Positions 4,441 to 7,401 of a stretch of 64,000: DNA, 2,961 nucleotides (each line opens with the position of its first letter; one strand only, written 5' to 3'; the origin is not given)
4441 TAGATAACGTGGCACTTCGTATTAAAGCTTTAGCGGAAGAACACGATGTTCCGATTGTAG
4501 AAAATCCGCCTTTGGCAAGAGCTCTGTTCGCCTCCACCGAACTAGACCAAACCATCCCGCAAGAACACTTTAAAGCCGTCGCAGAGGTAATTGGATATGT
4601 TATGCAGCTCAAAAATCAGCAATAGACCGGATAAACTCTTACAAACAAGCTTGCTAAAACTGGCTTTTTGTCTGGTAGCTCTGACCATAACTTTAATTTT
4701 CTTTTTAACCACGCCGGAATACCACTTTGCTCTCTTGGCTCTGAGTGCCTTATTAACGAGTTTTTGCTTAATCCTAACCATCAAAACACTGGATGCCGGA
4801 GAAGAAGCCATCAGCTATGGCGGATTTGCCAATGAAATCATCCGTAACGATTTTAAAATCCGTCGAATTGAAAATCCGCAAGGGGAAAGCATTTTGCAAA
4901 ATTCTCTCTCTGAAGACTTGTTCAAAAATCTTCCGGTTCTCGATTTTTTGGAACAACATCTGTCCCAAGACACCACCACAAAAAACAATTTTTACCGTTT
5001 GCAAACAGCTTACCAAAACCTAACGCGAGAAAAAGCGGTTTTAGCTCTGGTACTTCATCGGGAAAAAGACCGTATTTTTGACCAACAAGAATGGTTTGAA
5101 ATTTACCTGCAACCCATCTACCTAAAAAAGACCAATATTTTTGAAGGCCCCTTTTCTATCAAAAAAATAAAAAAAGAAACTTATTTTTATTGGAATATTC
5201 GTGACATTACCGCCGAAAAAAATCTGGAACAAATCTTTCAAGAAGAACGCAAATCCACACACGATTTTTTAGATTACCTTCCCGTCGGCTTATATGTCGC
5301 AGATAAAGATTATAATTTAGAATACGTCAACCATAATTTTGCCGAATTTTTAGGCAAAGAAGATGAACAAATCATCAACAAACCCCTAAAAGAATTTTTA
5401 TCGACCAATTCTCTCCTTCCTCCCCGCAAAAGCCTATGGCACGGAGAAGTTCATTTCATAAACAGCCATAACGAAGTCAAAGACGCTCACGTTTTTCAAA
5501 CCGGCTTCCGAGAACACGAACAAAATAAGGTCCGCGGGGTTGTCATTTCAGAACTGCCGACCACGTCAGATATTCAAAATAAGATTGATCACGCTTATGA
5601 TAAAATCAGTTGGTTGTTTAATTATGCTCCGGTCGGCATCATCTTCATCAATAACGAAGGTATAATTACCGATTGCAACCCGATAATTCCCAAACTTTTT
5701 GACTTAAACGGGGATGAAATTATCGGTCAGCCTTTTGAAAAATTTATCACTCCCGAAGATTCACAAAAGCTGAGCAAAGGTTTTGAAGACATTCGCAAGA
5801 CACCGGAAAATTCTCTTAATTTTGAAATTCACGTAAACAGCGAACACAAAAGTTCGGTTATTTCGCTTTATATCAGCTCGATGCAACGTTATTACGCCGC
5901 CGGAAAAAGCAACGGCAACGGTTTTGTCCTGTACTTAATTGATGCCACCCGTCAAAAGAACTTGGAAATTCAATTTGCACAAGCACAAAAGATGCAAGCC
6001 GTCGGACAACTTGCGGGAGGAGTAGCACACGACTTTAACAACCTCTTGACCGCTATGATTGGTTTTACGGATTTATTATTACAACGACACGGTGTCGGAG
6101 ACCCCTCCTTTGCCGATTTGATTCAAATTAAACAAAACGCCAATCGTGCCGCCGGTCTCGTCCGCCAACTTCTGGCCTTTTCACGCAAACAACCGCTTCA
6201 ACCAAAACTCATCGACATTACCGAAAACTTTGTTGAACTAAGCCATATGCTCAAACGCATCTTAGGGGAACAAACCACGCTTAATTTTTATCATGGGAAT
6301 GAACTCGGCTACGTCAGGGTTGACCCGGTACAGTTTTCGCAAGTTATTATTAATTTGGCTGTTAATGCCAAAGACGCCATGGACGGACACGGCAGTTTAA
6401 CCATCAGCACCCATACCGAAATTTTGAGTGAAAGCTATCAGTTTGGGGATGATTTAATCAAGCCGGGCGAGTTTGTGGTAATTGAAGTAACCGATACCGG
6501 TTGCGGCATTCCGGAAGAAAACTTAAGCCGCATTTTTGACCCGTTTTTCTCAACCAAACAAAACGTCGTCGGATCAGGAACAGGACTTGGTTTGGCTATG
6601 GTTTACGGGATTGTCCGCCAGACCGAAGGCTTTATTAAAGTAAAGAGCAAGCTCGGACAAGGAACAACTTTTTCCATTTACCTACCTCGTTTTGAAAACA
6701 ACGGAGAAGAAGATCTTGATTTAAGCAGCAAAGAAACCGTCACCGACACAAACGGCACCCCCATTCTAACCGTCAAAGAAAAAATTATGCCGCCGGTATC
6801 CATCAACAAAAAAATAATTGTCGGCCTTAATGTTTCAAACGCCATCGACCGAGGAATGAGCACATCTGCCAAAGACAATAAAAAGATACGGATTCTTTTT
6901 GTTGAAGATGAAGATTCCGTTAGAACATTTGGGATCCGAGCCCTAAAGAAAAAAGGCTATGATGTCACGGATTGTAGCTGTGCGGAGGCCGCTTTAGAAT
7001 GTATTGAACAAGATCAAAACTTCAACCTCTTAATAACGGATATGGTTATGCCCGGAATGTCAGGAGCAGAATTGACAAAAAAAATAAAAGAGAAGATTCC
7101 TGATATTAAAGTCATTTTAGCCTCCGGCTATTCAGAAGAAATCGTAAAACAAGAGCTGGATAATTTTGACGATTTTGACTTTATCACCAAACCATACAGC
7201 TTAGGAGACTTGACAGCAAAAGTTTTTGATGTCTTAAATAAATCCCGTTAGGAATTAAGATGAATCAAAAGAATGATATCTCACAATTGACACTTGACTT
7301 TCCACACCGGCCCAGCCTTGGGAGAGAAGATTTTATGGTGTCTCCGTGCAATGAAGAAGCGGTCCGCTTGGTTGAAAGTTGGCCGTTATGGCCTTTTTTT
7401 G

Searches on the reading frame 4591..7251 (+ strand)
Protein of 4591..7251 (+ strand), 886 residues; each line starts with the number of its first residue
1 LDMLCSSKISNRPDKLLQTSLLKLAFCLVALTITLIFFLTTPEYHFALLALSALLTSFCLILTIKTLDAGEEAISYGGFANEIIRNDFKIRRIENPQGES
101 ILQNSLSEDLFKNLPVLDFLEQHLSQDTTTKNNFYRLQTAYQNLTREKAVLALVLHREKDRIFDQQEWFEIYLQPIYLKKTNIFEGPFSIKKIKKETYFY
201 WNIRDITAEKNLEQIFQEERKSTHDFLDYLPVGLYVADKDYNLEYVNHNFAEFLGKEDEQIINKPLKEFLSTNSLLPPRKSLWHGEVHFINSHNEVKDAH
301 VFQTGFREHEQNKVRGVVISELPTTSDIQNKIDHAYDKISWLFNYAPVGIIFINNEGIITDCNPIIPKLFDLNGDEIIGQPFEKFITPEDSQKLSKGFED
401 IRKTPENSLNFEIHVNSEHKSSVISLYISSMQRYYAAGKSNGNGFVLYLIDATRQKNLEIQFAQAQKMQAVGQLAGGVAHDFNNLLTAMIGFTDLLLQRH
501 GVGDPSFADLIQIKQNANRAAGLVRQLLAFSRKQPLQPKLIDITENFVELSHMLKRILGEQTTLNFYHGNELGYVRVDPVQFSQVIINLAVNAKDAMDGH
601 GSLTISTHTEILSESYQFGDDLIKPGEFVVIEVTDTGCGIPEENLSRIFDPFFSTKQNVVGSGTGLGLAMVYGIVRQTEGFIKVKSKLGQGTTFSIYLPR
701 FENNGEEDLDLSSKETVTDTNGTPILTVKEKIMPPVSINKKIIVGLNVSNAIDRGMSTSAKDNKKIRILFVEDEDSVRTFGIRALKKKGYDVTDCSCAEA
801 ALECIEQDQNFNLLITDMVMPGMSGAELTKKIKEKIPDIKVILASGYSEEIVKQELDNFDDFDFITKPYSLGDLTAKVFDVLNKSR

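Call 15: search_protein_families(library=ncbifam, proteins=[window:4591-7251:+])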
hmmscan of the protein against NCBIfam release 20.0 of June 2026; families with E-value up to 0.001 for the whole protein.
window:4591-7251:+ (886 aa): 136 families (the best 25 are shown)
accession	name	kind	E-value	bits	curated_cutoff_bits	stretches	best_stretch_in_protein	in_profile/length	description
NF046020.1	HisKinCckABruc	equivalog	2.5e-167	558.3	1000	2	307-882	317-867/868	cell cycle histidine kinase CckA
NF046026.1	HisKinCckACaul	equivalog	1.2e-117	393.8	1000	2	344-709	189-541/678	cell cycle histidine kinase CckA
NF010076.0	PRK13557.1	subfamily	8.5e-95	318.2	631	2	445-729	137-422/540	histidine kinase famiy protein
NF010411.0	PRK13837.1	equivalog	1.4e-71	241.7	647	1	454-730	433-705/828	two-component system VirA-like sensor kinase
NF008468.0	PRK11360.1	equivalog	1.8e-60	205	646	1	348-705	279-613/616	two-component system sensor histidine kinase AtoS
NF052574.1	HisKinEspCMyxo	equivalog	3.5e-45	154.5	1200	1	370-840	321-739/785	serine histidine kinase EspC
NF052573.1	HisKinEspAMyxo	equivalog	1.8e-44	152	1400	2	338-730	255-640/755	serine histidine kinase EspA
NF046044.1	PnpS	equivalog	8.3e-42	143.6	400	1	325-699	43-390/390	two-component system histidine kinase PnpS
NF007688.0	PRK10364.1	equivalog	2.3e-37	128.8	479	1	455-700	224-451/460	two-component system sensor histidine kinase ZraS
NF047466.1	hybrid_RR_LvrB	exception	6.2e-35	121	500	1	456-700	137-376/377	hybrid histidine kinase/response regulator LvrB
TIGR02956.1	TMAO_torS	equivalog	1.8e-31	109.1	676.5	1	548-884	544-822/967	TMAO reductase system sensor histidine kinase/response regulator TorS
NF038348.1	T2SS_HK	subfamily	2.3e-31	108.8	450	1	568-699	459-572/574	histidine kinase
NF008302.0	PRK11091.1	equivalog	6.7e-30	103.9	838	2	344-705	162-510/779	aerobic respiration two-component sensor histidine kinase ArcB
NF033092.0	HK_WalK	equivalog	5e-28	98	725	1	336-699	257-593/594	cell wall metabolism sensor histidine kinase WalK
NF047497.1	HK_LIC_12097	equivalog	3.3e-27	95.2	500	1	399-699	84-365/367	LIC_12097 family sensor histidine kinase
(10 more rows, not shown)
